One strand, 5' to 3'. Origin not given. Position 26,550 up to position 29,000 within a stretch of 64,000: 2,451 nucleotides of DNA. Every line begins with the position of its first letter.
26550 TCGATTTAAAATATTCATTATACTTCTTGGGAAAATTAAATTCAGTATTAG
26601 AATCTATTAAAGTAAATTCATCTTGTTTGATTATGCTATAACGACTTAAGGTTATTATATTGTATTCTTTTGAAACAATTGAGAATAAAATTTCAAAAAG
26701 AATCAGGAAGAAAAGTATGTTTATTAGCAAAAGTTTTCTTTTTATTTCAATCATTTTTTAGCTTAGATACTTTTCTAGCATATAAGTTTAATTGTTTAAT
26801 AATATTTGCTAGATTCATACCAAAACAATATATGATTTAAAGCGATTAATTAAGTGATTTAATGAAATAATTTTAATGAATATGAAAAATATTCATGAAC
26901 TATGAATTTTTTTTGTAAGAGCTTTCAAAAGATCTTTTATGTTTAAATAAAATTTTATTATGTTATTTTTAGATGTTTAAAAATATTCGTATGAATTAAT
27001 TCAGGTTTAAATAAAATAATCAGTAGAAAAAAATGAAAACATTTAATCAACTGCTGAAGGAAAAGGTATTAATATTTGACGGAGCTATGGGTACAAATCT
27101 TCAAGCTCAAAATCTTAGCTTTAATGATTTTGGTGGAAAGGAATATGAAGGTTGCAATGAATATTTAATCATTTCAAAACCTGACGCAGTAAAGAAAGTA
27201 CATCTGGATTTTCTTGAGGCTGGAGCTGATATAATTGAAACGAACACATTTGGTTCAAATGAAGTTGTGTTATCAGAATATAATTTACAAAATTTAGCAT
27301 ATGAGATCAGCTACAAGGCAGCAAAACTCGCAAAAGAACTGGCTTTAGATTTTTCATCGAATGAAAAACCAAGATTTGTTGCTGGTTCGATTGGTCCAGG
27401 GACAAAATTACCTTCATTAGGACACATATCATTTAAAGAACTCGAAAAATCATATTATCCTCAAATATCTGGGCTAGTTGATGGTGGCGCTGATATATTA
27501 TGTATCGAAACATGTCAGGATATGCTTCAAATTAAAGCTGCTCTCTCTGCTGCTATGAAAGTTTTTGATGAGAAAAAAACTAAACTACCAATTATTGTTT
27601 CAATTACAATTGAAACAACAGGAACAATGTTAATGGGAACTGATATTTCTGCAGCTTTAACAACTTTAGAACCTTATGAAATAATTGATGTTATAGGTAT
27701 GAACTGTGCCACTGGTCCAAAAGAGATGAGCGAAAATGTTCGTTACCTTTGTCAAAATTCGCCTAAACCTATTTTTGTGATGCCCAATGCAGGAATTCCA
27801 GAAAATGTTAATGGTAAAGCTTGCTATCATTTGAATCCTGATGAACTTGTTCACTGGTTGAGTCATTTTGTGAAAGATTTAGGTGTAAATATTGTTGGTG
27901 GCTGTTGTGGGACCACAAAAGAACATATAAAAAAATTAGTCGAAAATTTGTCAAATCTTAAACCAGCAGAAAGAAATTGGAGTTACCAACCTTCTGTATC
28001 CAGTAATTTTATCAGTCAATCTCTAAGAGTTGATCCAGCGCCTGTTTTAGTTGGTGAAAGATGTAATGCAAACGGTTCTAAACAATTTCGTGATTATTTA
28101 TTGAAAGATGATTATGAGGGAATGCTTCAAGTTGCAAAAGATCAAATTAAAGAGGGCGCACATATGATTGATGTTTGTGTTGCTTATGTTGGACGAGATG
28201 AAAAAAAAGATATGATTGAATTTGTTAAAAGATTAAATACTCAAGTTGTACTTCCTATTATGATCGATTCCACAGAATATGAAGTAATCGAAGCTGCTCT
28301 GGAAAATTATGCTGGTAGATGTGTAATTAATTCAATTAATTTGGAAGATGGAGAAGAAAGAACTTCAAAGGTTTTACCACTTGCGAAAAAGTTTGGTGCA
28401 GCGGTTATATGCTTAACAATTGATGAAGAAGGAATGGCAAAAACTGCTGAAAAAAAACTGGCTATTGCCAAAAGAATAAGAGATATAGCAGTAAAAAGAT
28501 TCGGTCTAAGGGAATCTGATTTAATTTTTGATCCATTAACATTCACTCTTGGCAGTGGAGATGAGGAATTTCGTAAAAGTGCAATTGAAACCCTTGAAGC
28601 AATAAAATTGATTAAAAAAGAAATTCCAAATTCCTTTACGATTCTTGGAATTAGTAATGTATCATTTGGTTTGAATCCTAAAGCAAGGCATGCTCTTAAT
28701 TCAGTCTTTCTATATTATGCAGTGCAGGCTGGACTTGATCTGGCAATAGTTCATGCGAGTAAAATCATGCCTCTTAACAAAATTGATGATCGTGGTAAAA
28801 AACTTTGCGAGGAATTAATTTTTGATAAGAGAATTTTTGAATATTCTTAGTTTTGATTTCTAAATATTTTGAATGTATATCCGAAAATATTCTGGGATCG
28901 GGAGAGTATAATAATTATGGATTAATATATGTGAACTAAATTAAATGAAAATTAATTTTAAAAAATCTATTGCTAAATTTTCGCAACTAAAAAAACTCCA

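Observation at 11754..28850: Cobalamin-dependent methionine synthase encoded as two separate halves 13.5 kb apart on opposite strands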

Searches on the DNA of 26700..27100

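Call 30: search_rna_families(source=window, start=26700, end=27100, threshold=evalue, max_evalue=10)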
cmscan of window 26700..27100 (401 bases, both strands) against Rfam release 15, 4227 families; matches with E-value up to 10: 1.
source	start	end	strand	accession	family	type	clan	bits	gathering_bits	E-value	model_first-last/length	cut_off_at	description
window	26998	27060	-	RF00160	snoZ159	Gene; snRNA; snoRNA; CD-box;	CL00065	15.8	39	4.4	1-86/86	no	Small nucleolar RNA Z159/U59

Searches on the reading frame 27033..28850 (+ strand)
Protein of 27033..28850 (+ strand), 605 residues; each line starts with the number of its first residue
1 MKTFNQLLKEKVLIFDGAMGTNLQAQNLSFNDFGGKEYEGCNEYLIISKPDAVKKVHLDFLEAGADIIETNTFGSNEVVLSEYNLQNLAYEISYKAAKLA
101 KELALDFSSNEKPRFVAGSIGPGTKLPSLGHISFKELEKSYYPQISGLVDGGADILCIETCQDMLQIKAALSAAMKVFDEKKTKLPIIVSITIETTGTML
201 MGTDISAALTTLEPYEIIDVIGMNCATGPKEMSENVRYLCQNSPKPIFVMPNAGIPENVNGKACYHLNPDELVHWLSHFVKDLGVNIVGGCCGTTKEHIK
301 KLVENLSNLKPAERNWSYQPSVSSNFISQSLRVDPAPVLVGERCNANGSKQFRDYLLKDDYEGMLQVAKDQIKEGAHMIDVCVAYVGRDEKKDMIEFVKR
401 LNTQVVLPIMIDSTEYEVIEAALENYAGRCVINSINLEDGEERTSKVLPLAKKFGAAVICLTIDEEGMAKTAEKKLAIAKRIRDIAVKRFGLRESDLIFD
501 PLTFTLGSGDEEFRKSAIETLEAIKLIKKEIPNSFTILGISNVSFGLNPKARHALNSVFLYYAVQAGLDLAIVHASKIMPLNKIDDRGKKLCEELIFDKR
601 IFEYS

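Call 3: search_protein_families(library=pfam, proteins=[window:27033-28850:+])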
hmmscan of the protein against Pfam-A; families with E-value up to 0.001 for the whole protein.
window:27033-28850:+ (605 aa): 4 families
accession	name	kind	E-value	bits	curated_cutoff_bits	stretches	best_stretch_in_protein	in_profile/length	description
PF02574.22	S-methyl_trans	-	1.9e-84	284.3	22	1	13-305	1-282/283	Homocysteine S-methyltransferase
PF00809.28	Pterin_bind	-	1.6e-48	165.9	25.5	1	341-574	1-244/244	Pterin binding enzyme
PF03599.22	CdhD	-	1.1e-06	28.2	24.8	1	368-511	60-186/387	CO dehydrogenase/acetyl-CoA synthase delta subunit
PF00977.27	His_biosynth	-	0.00096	19.1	23.6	0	359-467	29-133/228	Histidine biosynthesis protein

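Call 10: find_homologous_proteins(query=window:27033-28850:+, max_evalue=1e-30)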
Query window:27033-28850:+ (605 aa): 7999 proteins with E <= 1e-30 among 8000 candidates; the best 120 are listed.
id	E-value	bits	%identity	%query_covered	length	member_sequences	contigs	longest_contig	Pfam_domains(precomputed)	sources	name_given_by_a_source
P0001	0.0e+0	1359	100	100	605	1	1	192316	PF02574.23,PF00809.29,PF03599.23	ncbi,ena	-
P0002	0.0e+0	1358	100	100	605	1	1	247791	PF02574.23,PF00809.29,PF03599.23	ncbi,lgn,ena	-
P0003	0.0e+0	1355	100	100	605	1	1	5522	PF02574.23,PF00809.29,PF03599.23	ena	-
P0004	0.0e+0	1257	91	100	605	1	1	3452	PF02574.23,PF00809.29,PF03599.23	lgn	-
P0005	0.0e+0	1254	91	100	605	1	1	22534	PF02574.23,PF00809.29,PF03599.23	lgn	-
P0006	0.0e+0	1236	90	100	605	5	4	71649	PF02574.23,PF00809.29,PF03599.23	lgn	-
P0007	0.0e+0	1235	89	100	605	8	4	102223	PF02574.23,PF00809.29,PF03599.23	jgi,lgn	-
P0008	0.0e+0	1232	89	100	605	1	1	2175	PF02574.23,PF00809.29,PF03599.23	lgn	-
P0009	0.0e+0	1230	89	100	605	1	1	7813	PF02574.23,PF00809.29,PF03599.23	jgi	-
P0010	0.0e+0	1230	89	100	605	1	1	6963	PF02574.23,PF00809.29,PF03599.23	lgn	-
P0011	0.0e+0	1228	89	100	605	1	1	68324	PF02574.23,PF00809.29,PF03599.23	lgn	-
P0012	0.0e+0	1227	89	100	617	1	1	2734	PF02574.23,PF00809.29,PF03599.23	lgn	-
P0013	0.0e+0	1227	88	100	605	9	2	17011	PF02574.23,PF00809.29,PF03599.23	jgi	jgi:5-methyltetrahydrofolate--homocysteine methyltransferase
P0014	0.0e+0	1226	89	100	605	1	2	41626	PF02574.23,PF00809.29,PF03599.23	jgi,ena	-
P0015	0.0e+0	1226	89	100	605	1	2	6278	PF02574.23,PF00809.29,PF03599.23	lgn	-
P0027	0.0e+0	1221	88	100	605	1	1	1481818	PF02574.23,PF00809.29,PF03599.23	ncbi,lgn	-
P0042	0.0e+0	1099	79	100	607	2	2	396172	PF02574.23,PF00809.29,PF03599.23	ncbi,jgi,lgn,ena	-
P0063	9.7e-277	937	64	100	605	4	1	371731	PF02574.23,PF00809.29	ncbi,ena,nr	ncbi:hypothetical protein F9K33_05480 [bacterium]|nr:MAG: hypothetical protein F9K33_05480 [bacteriu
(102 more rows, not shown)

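Call 14: search_solved_structures(query=window:27033-28850:+, show_alignments=1)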
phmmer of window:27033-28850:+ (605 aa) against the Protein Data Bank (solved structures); distinct sequences matched with E-value up to 0.001: 22.
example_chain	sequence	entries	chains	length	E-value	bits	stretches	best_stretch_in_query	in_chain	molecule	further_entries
8g3h_A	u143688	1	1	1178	1.7e-175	588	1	6-600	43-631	Methionine synthase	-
8ssc_A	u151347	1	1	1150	3.1e-171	573.9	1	6-600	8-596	Methionine synthase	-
9cbr_A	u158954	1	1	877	6.5e-169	566.3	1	6-600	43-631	Methionine synthase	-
9cbp_A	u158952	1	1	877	1.7e-168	564.9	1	6-600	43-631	Methionine synthase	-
4ccz_A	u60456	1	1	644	7.2e-108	364.7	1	4-599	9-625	METHIONINE SYNTHASE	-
9ssp_A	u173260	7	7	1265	5.5e-107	361.8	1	4-599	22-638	Methionine synthase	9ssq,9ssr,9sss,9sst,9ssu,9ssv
5von_A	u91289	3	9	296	1.5e-74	254.7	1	324-600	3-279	5-methyltetrahydrofolate homocysteine S-methyltransferase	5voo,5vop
9cbo_A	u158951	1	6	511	1e-72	248.7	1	338-600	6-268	Methionine synthase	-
9cbq_A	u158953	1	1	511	1e-72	248.7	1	338-600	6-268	Methionine synthase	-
1q7m_A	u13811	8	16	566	2.3e-70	240.9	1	4-574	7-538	5-methyltetrahydrofolate S-homocysteine methyltransferase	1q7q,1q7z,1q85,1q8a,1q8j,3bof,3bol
3k13_A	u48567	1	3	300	1.2e-45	159.3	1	338-584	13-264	5-methyltetrahydrofolate-homocysteine methyltransferase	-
2yci_X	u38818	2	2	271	1.4e-26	96.3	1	338-574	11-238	5-METHYLTETRAHYDROFOLATE CORRINOID/IRON SULFUR PROTEIN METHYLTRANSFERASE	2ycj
2yck_X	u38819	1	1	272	1.4e-26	96.3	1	338-574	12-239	5-METHYLTETRAHYDROFOLATE CORRINOID/IRON SULFUR PROTEIN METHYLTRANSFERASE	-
2e7f_A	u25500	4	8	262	2e-24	89.3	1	339-575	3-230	5-methyltetrahydrofolate corrinoid/iron sulfur protein methyltransferase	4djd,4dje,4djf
2ogy_A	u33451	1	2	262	2.4e-23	85.7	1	339-575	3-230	5-methyltetrahydrofolate corrinoid/iron sulfur protein methyltransferase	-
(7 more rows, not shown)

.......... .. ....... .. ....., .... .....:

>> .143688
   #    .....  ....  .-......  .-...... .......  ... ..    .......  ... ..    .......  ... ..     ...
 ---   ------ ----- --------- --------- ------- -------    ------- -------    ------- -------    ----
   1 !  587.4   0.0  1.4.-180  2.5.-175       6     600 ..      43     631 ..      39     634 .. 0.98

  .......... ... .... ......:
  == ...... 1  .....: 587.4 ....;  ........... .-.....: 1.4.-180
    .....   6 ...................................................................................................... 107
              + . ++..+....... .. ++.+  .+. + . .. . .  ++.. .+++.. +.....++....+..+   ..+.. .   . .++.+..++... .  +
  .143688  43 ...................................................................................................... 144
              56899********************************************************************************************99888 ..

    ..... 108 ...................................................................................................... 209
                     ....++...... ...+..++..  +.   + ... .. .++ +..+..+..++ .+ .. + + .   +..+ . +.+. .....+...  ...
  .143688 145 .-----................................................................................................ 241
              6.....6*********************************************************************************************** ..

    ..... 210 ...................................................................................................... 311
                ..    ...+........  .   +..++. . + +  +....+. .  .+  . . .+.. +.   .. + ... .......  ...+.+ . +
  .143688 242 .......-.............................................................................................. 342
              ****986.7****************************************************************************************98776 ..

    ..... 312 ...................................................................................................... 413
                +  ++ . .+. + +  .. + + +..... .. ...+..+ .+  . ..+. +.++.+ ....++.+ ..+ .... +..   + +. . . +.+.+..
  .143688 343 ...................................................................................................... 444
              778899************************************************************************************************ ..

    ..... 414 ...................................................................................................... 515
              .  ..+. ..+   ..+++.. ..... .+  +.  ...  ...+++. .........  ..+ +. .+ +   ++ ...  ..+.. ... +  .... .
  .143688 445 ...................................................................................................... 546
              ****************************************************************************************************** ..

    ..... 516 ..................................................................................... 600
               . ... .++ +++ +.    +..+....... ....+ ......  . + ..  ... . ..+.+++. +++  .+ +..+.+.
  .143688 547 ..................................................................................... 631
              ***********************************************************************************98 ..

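Call 20: find_encoding_contigs(protein=P0027, flank=10000, max_places=3)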
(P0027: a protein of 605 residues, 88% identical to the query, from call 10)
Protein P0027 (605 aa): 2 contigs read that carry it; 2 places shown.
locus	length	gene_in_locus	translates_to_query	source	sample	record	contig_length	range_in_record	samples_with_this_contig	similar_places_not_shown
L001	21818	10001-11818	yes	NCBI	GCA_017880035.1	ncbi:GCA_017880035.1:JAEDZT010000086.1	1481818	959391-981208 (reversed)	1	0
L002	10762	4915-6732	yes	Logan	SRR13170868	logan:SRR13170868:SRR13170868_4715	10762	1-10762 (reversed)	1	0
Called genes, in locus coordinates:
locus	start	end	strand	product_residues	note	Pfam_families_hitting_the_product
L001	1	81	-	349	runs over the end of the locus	PF01075:Glyco_transf_9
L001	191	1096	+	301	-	-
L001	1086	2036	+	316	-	PF01266:DAO (weak), PF02737:3HCDH_N, PF03446:NAD_binding_2 (faint), PF03807:F420_oxidored (weak), PF00725:3HCDH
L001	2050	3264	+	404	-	PF00871:Acetate_kinase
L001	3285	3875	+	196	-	PF01914:MarC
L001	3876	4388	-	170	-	PF18955:DUF5698, PF10035:DUF2179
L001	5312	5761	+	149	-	-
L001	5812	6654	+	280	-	PF01063:Aminotran_4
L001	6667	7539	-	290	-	PF01988:VIT1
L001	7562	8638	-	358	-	PF03462:PCRF, PF00472:RF-1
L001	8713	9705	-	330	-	-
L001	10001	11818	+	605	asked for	PF02574:S-methyl_trans, PF00809:Pterin_bind, PF03599:CdhD (weak)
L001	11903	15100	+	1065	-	PF07494:Reg_prop (faint), PF07495:Y_Y_Y, PF00512:HisKA, PF02518:HATPase_c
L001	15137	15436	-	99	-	PF00543:P-II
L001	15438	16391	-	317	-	PF05982:Sbt_1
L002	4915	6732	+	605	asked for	PF02574:S-methyl_trans, PF00809:Pterin_bind, PF03599:CdhD (weak)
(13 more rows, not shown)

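Call 25: find_encoding_contigs(protein=P0063, flank=10000, max_places=2)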
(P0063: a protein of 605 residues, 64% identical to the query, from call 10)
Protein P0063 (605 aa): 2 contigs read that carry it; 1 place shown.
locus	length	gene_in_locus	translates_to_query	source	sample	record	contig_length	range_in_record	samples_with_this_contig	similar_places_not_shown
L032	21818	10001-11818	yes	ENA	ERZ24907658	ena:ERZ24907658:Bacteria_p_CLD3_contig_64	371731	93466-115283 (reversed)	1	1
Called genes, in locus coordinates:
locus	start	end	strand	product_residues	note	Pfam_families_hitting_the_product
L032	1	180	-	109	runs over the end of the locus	PF01588:tRNA_bind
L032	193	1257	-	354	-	PF00144:Beta-lactamase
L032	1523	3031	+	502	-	PF10431:ClpB_D2-small (faint), PF00158:Sigma54_activat (weak), PF00004:AAA, PF07724:AAA_2, PF07728:AAA_5 (faint)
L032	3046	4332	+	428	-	PF00108:Thiolase_N, PF02803:Thiolase_C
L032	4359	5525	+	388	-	PF00899:ThiF, PF00581:Rhodanese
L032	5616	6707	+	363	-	PF00487:FA_desaturase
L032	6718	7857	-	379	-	PF00149:Metallophos, PF12850:Metallophos_2 (faint)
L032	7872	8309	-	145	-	PF13279:4HBT_2, PF03061:4HBT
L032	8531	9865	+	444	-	PF05221:AdoHcyase, PF00670:AdoHcyase_NAD, PF02826:2-Hacid_dh_C, PF07991:KARI_N (weak), PF13241:NAD_binding_7 (weak)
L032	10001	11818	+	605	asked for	PF02574:S-methyl_trans, PF00809:Pterin_bind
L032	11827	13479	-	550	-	PF00496:SBP_bac_5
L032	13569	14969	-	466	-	PF07992:Pyr_redox_2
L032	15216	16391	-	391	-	PF00108:Thiolase_N, PF02803:Thiolase_C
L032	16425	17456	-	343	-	PF02562:PhoH, PF13245:AAA_19, PF13604:AAA_30 (weak)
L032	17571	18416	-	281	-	PF01476:LysM (faint)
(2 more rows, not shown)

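Call 27: find_encoding_contigs(protein=P0042, flank=10000, max_places=2)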
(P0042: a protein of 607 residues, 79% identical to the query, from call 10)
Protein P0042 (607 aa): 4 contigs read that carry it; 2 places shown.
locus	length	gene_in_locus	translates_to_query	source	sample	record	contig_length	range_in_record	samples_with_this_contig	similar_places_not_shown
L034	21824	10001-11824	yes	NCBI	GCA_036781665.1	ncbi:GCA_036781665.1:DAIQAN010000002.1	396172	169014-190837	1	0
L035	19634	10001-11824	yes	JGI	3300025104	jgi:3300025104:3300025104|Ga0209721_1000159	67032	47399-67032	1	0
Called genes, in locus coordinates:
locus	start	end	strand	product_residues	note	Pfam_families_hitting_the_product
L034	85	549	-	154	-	PF00111:Fer2 (weak), PF01799:Fer2_2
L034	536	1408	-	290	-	PF00941:FAD_binding_5, PF03450:CO_deh_flav_C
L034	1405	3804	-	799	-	PF01315:Ald_Xan_dh_C, PF02738:MoCoBD_1, PF20256:MoCoBD_2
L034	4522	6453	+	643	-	PF00515:TPR_1 (faint), PF07719:TPR_2 (faint), PF13176:TPR_7 (faint), PF13424:TPR_12, PF13374:TPR_10, PF13424:TPR_12, PF00512:HisKA, PF02518:HATPase_c, +6 more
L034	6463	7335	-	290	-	PF01988:VIT1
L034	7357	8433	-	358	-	PF03462:PCRF, PF00472:RF-1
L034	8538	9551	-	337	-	PF01841:Transglut_core (weak)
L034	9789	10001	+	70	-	-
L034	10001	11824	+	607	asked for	PF02574:S-methyl_trans, PF00809:Pterin_bind, PF03599:CdhD (weak)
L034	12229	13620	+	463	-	PF00206:Lyase_1, PF10415:FumaraseC_C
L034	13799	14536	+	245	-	-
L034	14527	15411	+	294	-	PF01497:Peripla_BP_2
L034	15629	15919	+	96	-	-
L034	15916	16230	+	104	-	PF01906:YbjQ_1, PF23025:YbjQ_2 (weak)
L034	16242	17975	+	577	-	PF02638:GHL10, PF13200:DUF4015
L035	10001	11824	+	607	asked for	PF02574:S-methyl_trans, PF00809:Pterin_bind, PF03599:CdhD (weak)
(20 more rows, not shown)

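Call 40: search_protein_families(library=ncbifam, proteins=[window:27033-28850:+], max_evalue=0.00001)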
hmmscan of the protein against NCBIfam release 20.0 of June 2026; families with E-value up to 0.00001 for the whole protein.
window:27033-28850:+ (605 aa): 7 families
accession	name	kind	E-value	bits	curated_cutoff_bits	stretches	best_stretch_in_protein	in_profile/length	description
TIGR02082.1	metH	equivalog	4e-225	750.1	1010.85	1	9-600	2-611/1182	methionine synthase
NF007024.0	PRK09490.1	equivalog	1.8e-153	512.9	1497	1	2-600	10-628/1234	methionine synthase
NF006396.0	PRK08645.1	equivalog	1.2e-75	254.8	453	1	2-316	2-294/611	bifunctional homocysteine S-methyltransferase/methylenetetrahydrofolate reductase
NF005719.0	PRK07535.1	domain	8.3e-53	179.2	259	1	339-577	3-231/268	methyltetrahydrofolate:corrinoid/iron-sulfur protein methyltransferase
NF005718.0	PRK07534.1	equivalog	4e-50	171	338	1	3-314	5-302/337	betaine--homocysteine S-methyltransferase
NF007020.0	PRK09485.1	equivalog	7.5e-38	130.3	215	1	5-307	6-304/306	homocysteine S-methyltransferase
NF040758.1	CODH_ACS_meth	exception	2.6e-26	92.5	370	1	339-577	6-235/261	carbon monoxide dehydrogenase/acetyl-CoA synthase methytransferase subunit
